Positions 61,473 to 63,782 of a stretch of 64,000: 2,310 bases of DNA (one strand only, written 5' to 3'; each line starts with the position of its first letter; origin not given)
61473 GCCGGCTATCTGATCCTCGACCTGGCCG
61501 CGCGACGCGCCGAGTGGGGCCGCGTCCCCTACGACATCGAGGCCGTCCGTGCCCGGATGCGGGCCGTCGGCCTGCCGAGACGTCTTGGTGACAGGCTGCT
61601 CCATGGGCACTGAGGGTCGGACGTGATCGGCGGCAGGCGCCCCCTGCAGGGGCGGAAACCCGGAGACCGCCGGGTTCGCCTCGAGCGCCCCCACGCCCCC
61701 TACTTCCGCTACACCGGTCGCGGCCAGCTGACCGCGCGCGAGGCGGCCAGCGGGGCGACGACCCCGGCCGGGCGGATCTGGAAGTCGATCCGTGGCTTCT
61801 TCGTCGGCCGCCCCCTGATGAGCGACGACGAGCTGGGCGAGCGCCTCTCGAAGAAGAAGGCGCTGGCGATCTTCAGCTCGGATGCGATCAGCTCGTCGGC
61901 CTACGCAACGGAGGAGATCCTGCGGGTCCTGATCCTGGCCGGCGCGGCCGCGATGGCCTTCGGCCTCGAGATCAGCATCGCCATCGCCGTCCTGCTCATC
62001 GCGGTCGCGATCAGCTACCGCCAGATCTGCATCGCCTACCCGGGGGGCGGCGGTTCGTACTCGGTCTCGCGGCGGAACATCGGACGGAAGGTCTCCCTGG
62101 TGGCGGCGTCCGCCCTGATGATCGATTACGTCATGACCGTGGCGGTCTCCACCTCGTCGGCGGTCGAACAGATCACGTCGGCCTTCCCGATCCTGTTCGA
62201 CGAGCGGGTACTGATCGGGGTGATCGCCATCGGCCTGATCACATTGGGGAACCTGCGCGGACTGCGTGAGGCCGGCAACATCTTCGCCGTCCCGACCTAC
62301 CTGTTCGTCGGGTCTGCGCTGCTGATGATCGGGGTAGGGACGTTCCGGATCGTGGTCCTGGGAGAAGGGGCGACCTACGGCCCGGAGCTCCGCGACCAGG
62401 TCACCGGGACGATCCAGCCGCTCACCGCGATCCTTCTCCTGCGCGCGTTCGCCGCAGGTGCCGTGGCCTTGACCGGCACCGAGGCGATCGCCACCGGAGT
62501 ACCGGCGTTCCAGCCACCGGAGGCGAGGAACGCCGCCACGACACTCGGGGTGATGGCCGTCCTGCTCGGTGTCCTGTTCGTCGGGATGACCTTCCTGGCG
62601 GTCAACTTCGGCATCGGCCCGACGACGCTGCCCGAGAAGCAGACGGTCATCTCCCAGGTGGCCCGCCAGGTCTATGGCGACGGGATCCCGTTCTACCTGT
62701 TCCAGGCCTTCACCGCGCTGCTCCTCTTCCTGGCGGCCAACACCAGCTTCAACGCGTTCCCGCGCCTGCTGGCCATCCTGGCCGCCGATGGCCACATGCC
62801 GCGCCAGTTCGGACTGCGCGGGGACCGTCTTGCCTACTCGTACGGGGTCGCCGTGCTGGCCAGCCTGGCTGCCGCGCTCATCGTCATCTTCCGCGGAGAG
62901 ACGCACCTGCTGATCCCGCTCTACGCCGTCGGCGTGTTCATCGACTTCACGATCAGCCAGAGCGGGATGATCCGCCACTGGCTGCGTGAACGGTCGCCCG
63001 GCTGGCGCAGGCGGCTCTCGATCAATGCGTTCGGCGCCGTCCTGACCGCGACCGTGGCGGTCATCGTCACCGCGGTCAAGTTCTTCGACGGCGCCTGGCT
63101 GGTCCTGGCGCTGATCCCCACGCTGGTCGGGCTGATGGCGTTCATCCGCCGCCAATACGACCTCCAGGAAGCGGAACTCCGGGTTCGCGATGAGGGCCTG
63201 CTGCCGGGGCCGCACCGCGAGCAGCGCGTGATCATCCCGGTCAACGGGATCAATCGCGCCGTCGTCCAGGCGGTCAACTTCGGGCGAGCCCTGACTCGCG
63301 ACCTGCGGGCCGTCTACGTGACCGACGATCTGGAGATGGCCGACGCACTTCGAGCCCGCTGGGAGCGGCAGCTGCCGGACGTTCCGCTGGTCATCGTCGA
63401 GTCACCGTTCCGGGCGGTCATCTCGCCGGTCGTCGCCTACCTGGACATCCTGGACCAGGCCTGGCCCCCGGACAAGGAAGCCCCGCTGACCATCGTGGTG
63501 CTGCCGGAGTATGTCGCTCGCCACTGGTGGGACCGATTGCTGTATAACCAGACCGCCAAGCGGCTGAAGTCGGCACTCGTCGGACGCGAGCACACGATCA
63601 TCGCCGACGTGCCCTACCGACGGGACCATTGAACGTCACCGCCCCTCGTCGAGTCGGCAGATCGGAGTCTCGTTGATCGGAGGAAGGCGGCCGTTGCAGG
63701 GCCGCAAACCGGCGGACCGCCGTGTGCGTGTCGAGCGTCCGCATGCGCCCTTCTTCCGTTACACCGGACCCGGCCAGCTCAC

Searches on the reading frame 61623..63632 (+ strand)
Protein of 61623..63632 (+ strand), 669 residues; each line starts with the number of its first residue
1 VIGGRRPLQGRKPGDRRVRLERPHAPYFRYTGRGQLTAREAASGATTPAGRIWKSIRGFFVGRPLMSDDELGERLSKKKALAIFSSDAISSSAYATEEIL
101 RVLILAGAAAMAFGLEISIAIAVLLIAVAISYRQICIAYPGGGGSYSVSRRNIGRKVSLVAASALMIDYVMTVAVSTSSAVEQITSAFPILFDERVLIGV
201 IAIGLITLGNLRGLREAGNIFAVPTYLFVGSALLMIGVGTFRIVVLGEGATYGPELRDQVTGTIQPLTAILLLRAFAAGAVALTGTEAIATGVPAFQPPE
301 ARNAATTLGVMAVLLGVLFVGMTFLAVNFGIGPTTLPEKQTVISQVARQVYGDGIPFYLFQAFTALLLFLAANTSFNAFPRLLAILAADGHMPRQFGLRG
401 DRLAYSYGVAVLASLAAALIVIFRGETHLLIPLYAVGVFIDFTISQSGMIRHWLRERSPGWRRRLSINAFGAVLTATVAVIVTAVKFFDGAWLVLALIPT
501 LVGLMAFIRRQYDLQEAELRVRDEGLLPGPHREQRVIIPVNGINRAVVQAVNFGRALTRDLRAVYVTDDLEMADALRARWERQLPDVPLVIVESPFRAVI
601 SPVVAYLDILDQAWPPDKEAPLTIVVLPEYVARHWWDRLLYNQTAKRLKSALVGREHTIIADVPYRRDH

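Call 83: search_protein_families(library=pfam, max_evalue=0.000001, proteins=[window:61623-63632:+])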
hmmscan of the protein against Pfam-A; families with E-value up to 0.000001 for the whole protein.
window:61623-63632:+ (669 aa): 1 family
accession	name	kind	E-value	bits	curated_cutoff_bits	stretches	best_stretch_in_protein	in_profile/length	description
PF13520.12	AA_permease_2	-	1.7e-29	103.5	27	1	78-481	4-403/427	Amino acid permease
